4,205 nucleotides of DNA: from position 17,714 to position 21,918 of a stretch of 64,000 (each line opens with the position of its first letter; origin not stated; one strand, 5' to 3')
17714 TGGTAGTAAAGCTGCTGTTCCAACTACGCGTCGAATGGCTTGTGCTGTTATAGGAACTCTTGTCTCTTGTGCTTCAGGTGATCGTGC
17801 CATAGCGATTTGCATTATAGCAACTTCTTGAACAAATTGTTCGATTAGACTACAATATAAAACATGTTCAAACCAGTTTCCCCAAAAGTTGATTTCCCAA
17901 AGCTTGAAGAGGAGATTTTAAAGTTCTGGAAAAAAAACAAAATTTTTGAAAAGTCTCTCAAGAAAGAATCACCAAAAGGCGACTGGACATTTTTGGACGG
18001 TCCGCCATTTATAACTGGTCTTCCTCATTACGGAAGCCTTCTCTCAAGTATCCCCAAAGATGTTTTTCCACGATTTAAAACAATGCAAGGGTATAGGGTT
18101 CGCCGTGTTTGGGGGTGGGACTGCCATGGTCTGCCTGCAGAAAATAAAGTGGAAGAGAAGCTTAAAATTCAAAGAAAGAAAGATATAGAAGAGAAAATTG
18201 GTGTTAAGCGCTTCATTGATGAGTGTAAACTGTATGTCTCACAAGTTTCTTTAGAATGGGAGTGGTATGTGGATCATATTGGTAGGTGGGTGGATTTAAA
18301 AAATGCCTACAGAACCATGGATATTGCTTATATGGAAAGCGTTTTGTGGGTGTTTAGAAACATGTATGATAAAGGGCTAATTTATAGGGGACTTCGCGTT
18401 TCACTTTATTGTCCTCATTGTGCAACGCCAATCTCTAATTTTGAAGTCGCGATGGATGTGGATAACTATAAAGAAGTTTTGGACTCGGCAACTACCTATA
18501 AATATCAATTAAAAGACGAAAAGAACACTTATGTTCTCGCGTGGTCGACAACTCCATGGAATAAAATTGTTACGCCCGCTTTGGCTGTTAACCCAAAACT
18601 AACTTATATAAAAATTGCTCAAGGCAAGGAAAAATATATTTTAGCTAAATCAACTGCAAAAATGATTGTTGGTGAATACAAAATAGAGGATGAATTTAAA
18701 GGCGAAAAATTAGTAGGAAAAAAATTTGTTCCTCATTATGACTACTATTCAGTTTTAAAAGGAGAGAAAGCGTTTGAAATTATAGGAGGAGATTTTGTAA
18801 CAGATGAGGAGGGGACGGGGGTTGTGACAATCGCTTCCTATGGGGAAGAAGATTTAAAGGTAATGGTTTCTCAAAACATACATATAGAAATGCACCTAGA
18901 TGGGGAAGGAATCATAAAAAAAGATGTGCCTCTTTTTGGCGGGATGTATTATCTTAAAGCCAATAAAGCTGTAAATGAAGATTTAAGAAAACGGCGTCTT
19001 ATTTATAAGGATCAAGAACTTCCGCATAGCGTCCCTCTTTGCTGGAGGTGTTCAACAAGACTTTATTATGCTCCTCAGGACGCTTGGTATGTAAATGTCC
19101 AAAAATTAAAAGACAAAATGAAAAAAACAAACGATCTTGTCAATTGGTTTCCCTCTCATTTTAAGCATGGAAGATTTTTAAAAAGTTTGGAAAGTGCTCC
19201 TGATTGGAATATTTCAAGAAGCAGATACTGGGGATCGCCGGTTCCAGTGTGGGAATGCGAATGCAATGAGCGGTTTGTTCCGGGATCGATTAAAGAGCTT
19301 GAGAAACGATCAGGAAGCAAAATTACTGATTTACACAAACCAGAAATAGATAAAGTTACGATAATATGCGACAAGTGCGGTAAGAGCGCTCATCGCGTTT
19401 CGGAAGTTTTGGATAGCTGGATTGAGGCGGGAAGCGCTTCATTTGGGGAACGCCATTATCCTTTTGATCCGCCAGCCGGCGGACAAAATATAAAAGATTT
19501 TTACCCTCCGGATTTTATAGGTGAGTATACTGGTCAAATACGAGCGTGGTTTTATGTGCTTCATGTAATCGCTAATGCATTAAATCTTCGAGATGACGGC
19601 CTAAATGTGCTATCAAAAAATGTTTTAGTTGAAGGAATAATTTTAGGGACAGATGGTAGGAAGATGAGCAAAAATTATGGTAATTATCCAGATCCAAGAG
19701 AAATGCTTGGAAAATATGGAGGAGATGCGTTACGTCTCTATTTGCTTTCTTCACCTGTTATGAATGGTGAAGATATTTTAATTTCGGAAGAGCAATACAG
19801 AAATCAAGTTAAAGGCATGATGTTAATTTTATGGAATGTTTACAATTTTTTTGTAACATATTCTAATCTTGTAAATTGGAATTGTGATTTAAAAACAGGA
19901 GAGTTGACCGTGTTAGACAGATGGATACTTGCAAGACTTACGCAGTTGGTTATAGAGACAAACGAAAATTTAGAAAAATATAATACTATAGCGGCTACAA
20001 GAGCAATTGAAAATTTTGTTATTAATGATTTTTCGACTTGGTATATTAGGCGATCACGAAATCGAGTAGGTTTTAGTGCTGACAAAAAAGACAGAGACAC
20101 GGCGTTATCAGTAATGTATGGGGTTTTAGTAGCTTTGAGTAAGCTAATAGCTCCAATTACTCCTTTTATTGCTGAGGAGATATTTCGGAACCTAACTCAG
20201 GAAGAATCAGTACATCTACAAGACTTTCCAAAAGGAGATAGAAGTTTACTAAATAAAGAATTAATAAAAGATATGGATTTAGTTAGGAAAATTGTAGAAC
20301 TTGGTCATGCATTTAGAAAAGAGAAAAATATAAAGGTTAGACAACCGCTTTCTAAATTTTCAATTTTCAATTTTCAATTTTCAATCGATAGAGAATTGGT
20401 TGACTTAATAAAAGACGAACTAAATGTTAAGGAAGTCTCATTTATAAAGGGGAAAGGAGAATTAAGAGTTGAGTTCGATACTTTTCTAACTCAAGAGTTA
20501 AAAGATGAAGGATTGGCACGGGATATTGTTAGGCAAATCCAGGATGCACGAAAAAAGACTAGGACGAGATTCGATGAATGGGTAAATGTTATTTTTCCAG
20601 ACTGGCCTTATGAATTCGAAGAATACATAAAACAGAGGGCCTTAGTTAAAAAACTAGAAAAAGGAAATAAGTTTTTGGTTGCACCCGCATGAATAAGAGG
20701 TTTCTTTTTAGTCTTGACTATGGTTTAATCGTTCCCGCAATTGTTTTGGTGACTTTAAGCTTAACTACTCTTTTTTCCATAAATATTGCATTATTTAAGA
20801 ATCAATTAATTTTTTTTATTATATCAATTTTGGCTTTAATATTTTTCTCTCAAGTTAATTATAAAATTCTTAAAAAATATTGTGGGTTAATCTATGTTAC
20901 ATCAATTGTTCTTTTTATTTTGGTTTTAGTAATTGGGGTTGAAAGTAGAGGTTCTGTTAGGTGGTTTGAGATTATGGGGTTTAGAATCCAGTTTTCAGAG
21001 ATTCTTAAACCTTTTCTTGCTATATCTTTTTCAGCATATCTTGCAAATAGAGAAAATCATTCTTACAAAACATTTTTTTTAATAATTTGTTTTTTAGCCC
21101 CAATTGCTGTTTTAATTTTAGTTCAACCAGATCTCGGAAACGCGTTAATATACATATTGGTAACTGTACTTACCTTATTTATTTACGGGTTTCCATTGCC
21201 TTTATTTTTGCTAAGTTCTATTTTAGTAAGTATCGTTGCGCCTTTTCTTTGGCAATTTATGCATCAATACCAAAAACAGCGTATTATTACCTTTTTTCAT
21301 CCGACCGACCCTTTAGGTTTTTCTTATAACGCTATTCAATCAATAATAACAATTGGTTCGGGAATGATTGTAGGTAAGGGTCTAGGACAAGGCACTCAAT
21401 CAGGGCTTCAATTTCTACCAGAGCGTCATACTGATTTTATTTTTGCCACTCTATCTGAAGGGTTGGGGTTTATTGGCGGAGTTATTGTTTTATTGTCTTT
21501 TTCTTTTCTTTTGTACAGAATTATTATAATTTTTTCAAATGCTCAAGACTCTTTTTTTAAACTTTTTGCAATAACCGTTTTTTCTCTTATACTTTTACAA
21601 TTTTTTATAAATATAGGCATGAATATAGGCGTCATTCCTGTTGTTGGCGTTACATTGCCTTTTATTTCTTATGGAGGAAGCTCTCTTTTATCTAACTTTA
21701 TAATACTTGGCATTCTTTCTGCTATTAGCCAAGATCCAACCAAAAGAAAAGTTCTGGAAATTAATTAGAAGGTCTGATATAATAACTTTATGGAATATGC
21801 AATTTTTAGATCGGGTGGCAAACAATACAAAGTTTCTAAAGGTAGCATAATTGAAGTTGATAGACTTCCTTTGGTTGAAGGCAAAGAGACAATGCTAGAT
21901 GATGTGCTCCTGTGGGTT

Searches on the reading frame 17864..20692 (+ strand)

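Call 41: search_protein_families(library=pfam, proteins=[window:17864-20692:+], max_evalue=0.001)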
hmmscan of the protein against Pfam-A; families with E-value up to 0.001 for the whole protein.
window:17864-20692:+ (942 aa): 4 families
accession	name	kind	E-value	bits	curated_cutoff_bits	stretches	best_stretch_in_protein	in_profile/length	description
PF00133.28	tRNA-synt_1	-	1.5e-107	360.4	22.7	1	18-635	2-410/414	tRNA synthetases class I (I, L, M and V)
PF08264.19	Anticodon_1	-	6.6e-35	120.6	25.1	1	685-831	1-146/148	Anticodon-binding domain of tRNA ligase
PF09334.17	tRNA-synt_1g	-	2e-15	56.9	20.1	1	48-192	8-132/391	tRNA synthetases class I (M)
PF19302.4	DUF5915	-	1.4e-08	34.9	27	1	862-900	95-133/195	Domain of unknown function (DUF5915)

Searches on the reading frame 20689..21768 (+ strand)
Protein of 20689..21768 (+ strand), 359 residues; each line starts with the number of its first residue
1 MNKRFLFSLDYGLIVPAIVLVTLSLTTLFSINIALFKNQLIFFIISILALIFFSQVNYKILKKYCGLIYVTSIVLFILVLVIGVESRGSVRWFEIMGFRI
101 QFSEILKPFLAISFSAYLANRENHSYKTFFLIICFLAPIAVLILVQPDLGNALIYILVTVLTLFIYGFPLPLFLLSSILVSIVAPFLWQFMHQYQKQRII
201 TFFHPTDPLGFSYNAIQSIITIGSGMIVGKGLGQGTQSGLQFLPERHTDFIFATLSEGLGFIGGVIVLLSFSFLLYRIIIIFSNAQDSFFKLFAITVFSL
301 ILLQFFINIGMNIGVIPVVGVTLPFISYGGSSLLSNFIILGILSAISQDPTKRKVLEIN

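Call 41: search_protein_families(library=pfam, proteins=[window:20689-21768:+], max_evalue=0.001)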
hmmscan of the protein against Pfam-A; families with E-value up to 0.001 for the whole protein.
window:20689-21768:+ (359 aa): 1 family
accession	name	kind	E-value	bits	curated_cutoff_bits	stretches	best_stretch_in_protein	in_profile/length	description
PF01098.24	FTSW_RODA_SPOVE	-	1.3e-84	284.7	26.4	1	11-349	14-353/356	Cell cycle protein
